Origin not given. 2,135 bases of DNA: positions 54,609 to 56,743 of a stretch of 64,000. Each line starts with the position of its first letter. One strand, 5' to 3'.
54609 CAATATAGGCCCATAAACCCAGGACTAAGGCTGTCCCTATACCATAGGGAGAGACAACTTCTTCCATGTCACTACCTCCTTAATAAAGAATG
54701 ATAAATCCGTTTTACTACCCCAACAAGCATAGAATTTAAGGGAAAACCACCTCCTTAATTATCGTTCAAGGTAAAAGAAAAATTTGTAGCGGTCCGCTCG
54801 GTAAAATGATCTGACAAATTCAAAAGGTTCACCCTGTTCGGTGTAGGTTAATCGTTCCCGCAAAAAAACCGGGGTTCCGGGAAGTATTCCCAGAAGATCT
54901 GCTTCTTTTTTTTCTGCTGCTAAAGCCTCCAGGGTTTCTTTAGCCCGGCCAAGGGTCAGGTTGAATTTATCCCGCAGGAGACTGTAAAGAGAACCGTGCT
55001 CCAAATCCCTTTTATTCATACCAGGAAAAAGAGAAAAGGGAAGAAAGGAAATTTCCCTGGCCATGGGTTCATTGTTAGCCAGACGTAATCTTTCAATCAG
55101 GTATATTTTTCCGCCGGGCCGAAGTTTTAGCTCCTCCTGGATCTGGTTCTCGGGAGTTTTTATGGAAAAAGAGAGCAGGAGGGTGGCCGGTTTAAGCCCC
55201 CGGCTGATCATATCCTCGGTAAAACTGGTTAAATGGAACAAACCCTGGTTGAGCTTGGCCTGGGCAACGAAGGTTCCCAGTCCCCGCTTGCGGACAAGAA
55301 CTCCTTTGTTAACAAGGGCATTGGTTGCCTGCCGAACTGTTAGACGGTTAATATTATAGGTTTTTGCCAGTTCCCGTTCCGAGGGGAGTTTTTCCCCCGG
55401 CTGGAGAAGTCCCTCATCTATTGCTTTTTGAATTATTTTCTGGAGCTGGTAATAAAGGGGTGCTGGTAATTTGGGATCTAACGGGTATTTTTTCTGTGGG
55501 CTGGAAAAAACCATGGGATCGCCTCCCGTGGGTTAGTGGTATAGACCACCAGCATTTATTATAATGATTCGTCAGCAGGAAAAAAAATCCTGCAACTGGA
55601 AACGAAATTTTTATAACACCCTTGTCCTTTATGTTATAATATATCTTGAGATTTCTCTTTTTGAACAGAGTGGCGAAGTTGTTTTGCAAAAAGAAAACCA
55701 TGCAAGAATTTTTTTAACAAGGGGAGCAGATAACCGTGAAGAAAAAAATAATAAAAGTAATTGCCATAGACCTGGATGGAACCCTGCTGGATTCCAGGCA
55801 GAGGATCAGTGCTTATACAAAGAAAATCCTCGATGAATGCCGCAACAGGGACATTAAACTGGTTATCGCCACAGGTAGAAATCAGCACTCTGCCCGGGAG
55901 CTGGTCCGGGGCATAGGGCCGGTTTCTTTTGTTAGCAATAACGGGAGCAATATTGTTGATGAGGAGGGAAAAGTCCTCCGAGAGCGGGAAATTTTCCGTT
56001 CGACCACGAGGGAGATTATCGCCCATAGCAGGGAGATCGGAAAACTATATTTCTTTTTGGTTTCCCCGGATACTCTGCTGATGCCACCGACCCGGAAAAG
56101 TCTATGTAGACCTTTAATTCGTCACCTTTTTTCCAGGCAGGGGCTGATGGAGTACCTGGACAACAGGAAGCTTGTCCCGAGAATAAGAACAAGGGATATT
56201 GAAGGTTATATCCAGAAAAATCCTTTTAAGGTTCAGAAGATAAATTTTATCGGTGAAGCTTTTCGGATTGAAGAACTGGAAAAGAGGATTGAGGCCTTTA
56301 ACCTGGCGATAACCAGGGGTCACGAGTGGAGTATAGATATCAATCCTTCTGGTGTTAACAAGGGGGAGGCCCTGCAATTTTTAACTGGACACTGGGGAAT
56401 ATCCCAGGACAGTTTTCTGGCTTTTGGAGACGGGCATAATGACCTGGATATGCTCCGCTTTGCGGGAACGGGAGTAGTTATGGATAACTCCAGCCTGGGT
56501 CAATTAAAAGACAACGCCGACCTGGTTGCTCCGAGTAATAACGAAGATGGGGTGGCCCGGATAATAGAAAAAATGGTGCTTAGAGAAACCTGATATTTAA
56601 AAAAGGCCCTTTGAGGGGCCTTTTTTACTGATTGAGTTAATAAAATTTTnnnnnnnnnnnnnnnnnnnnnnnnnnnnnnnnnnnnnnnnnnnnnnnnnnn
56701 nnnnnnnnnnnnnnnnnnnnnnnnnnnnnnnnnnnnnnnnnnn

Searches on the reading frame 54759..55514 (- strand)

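Call 9: search_protein_families(library=ncbifam, proteins=[window:54759-55514:-])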
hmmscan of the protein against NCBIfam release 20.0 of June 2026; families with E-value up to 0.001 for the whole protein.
window:54759-55514:- (251 aa): 27 families (the best 25 are shown)
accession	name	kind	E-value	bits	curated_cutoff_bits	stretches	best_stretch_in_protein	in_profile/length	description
NF041547.1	GntR_LSA1692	equivalog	6.6e-51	173.2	275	1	20-251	2-232/233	GntR family transcriptional regulator, LSA1692 subfamily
NF008491.0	PRK11402.1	subfamily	8.9e-46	156.3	269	1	18-245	10-236/243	GntR family transcriptional regulator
TIGR02325.1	C_P_lyase_phnF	equivalog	2.8e-40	138.4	156.8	1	20-245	9-234/238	phosphonate metabolism transcriptional regulator PhnF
TIGR02018.2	his_ut_repres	equivalog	3.3e-39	134.6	220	1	22-245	2-222/226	histidine utilization transcriptional repressor HutC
TIGR03337.1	phnR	equivalog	3.4e-37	128.4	296.75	1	21-241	3-222/231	phosphonate utilization transcriptional regulator PhnR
NF007292.0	PRK09764.1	equivalog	1.1e-36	126.3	281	1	19-246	5-231/240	GntR family transcriptional regulator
NF052441.1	TransRegRv0792c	equivalog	5e-35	121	400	1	22-251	19-248/260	Rv0792c family HTH-type transcriptional regulator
TIGR02404.1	trehalos_R_Bsub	equivalog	3.1e-29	102.3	211.95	1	24-245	5-227/233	trehalose operon repressor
NF007486.0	PRK10079.1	equivalog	4.4e-24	85.5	363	1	37-245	29-237/241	phosphonate metabolism transcriptional regulator PhnF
NF011575.0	PRK14999.1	equivalog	4.1e-22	78.7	424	1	16-244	9-234/241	histidine utilization repressor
NF052282.1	PLP_TF_PdxR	equivalog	7.6e-17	61.5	320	1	19-88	1-70/448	MocR-like pyridoxine biosynthesis transcription factor PdxR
NF007001.0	PRK09464.1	equivalog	6.2e-15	55.5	330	1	28-92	19-82/254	pyruvate dehydrogenase complex transcriptional repressor PdhR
NF007741.0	PRK10421.1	equivalog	2.6e-13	50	311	1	23-86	11-74/262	transcriptional regulator LldR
NF052286.1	ecto_TF_EhuR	exception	7.3e-13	47.9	480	1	15-89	7-81/458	MocR-like ectoine utilization transcription factor EhuR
NF052290.2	MocR_like_YczR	exception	6.9e-12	44.8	487.4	1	18-87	18-87/458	MocR-like transcription factor YczR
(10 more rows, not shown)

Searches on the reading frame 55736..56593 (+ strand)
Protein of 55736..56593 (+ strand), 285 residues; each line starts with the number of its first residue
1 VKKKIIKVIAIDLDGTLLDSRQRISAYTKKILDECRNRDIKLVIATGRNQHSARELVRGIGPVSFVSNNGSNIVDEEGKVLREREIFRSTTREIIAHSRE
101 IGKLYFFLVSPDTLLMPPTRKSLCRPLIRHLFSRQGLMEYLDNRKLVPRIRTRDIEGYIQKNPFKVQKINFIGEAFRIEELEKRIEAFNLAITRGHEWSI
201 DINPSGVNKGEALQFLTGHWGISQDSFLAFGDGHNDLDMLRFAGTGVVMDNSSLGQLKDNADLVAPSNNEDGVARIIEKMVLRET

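Call 9: search_protein_families(library=ncbifam, proteins=[window:55736-56593:+])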
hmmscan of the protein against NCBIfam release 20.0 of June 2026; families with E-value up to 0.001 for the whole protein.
window:55736-56593:+ (285 aa): 24 families
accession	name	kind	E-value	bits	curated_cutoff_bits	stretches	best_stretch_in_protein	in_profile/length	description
TIGR00099.1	Cof-subfamily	subfamily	2.8e-49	168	137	1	8-277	1-256/256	Cof-type HAD-IIB family hydrolase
NF007806.0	PRK10513.1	equivalog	9.3e-31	107.2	273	2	191-282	179-269/270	sugar-phosphatase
TIGR01482.1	SPP-subfamily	subfamily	7.4e-30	104.2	107.15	2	165-279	105-223/225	sucrose-phosphate phosphatase subfamily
TIGR01487.1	Pglycolate_arch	equivalog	6.4e-29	101.3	122.75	2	170-276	110-214/215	phosphoglycolate phosphatase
TIGR01484.1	HAD-SF-IIB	subfamily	1.7e-28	100.2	41.8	2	168-249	142-221/221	HAD-IIB family hydrolase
NF045966.1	YcsE_rel_Pase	equivalog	1e-27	97.3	220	2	178-277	159-259/265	YcsE-related riboflavin metabolism phosphatase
NF002245.0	PRK01158.1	equivalog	5.4e-25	88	198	2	172-282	120-230/233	phosphoglycolate phosphatase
NF011705.0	PRK15126.1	equivalog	5.9e-25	88.1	336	2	165-260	142-239/272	HMP-PP phosphatase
NF007821.0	PRK10530.1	equivalog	6.2e-25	87.9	274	2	178-282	168-272/272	pyridoxal phosphatase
NF008213.0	PRK10976.1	equivalog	4e-24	85.6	386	2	192-281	174-264/266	sugar/pyridoxal phosphate phosphatase YigL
TIGR01486.1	HAD-SF-IIB-MPGP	subfamily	1.6e-13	50.5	164.75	2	177-280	147-256/257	mannosyl-3-phosphoglycerate phosphatase family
TIGR02471.1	sucr_syn_bact_C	equivalog_domain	1.1e-12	48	209.75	1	128-253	83-204/236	sucrose-phosphate synthase, sucrose phosphatase-like domain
TIGR01485.1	SPP_plant-cyano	equivalog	5.7e-11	42.4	183.65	1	198-253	157-213/249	sucrose-phosphate phosphatase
NF001217.0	PRK00192.1-4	equivalog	5.3e-09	36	373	1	179-250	154-224/265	mannosyl-3-phosphoglycerate phosphatase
NF001218.0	PRK00192.1-5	equivalog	9.7e-09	35.2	362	0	8-73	6-72/275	mannosyl-3-phosphoglycerate phosphatase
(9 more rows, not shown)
